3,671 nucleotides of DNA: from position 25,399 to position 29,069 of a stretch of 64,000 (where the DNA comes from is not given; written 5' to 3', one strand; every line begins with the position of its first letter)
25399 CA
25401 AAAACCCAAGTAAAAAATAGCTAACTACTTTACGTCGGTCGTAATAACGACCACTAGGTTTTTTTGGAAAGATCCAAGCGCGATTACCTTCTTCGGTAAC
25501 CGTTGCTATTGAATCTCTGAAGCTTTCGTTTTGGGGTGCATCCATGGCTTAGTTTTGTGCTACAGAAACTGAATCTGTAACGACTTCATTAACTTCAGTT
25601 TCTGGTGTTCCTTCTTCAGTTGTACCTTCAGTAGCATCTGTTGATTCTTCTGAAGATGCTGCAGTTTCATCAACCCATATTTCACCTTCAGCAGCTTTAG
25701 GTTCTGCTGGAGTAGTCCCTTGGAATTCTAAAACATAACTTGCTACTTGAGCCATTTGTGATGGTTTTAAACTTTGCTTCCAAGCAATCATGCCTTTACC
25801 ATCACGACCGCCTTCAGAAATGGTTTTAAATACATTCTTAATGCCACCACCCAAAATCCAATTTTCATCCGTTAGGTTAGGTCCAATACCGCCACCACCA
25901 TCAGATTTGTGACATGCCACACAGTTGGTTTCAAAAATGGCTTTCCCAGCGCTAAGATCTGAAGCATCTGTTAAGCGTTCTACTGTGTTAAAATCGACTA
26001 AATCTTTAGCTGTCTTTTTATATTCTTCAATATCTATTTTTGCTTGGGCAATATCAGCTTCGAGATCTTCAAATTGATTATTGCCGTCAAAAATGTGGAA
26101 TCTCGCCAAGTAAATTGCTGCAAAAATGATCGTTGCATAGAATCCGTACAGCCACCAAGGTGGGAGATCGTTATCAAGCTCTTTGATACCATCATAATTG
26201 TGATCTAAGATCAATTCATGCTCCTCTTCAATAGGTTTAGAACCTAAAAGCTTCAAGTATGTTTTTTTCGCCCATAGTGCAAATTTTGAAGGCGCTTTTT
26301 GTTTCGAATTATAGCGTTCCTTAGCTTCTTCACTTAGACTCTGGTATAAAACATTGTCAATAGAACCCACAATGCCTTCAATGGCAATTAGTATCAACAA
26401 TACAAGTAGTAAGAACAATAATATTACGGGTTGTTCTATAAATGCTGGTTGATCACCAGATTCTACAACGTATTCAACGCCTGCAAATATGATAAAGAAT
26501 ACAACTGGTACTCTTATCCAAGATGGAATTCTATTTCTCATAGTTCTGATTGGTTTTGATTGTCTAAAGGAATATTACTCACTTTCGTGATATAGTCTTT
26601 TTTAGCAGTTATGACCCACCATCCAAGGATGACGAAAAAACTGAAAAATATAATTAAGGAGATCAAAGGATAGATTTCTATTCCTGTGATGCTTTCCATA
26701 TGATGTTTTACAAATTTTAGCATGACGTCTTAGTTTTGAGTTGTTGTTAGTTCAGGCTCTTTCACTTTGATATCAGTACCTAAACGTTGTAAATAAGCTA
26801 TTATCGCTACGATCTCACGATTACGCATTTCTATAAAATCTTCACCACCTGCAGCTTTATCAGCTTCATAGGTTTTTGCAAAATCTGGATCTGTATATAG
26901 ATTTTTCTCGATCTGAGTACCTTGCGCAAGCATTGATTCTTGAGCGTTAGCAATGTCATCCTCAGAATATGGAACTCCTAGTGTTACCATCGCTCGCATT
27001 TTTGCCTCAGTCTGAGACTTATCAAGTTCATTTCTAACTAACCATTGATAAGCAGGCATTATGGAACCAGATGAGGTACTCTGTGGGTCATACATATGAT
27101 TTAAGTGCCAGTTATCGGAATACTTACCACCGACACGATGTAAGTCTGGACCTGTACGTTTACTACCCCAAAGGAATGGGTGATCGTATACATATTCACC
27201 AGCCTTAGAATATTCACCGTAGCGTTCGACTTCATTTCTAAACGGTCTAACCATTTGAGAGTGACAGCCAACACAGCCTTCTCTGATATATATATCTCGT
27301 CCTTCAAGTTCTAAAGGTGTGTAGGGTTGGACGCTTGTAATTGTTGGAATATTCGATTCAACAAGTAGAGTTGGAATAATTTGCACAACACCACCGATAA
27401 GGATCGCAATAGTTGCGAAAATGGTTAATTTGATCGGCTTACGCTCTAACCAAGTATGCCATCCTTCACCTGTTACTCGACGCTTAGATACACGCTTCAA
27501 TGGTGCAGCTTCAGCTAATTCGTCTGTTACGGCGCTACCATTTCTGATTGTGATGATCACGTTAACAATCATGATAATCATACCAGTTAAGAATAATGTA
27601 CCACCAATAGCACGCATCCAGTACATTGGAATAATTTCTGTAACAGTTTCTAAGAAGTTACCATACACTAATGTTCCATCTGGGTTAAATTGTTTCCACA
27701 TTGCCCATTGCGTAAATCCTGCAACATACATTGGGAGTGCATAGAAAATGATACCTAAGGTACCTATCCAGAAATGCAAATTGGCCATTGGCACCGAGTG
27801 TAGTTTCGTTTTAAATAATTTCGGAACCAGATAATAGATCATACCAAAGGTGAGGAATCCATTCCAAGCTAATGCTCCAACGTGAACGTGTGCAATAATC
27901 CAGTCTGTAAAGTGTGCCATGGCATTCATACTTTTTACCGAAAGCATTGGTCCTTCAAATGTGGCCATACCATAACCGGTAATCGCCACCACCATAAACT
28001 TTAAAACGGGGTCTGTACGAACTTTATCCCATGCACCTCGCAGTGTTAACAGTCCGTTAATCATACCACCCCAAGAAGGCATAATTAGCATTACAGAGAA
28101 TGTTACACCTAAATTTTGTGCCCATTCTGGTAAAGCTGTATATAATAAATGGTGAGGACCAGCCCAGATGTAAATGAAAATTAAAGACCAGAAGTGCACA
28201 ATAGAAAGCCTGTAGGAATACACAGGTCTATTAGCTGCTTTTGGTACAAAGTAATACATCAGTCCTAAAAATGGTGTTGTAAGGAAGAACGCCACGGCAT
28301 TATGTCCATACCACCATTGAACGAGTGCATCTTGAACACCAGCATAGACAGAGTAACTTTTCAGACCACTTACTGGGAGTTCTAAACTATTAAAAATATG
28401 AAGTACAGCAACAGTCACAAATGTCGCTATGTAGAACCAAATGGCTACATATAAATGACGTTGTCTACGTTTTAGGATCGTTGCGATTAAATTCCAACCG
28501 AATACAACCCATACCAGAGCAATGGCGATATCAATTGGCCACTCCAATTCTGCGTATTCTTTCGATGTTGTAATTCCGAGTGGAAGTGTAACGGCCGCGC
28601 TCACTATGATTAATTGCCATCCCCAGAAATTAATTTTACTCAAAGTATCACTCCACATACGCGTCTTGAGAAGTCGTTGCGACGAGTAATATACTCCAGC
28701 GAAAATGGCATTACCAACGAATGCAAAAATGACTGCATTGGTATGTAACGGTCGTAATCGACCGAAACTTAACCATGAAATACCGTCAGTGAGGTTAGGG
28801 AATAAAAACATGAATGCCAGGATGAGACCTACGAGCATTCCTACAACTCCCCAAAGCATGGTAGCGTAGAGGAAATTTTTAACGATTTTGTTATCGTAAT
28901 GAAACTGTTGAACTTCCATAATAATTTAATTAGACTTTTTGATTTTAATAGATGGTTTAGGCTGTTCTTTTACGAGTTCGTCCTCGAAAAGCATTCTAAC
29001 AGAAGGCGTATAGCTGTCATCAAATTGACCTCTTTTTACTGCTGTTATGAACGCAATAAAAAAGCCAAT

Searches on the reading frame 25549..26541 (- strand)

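Call 77: search_protein_families(library=pfam, max_evalue=0.001, proteins=[window:25549-26541:-])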
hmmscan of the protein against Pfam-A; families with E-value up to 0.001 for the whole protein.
window:25549-26541:- (330 aa): 3 families
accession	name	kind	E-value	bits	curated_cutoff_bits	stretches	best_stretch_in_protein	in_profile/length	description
PF14715.11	FixP_N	-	6e-21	74.3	24.9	1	111-152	4-45/48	N-terminal domain of cytochrome oxidase-cbb3, FixP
PF13442.11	Cytochrome_CBB3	-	1.5e-10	41.7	27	1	196-270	3-68/68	Cytochrome C oxidase, cbb3-type, subunit III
PF00034.26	Cytochrom_C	-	9.1e-09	37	21.3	1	197-271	2-87/90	Cytochrome c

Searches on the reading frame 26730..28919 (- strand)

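Call 9: search_protein_families(library=pfam, proteins=[window:26730-28919:-])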
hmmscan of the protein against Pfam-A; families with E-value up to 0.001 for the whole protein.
window:26730-28919:- (729 aa): 2 families
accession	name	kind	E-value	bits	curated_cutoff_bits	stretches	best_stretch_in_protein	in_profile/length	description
PF00115.25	COX1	-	4.3e-116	388.8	34.8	1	11-442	1-436/436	Cytochrome C and Quinol oxidase polypeptide I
PF02433.20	FixO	-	2e-102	341.7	29.6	1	488-717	1-219/219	Cytochrome C oxidase, mono-heme subunit/FixO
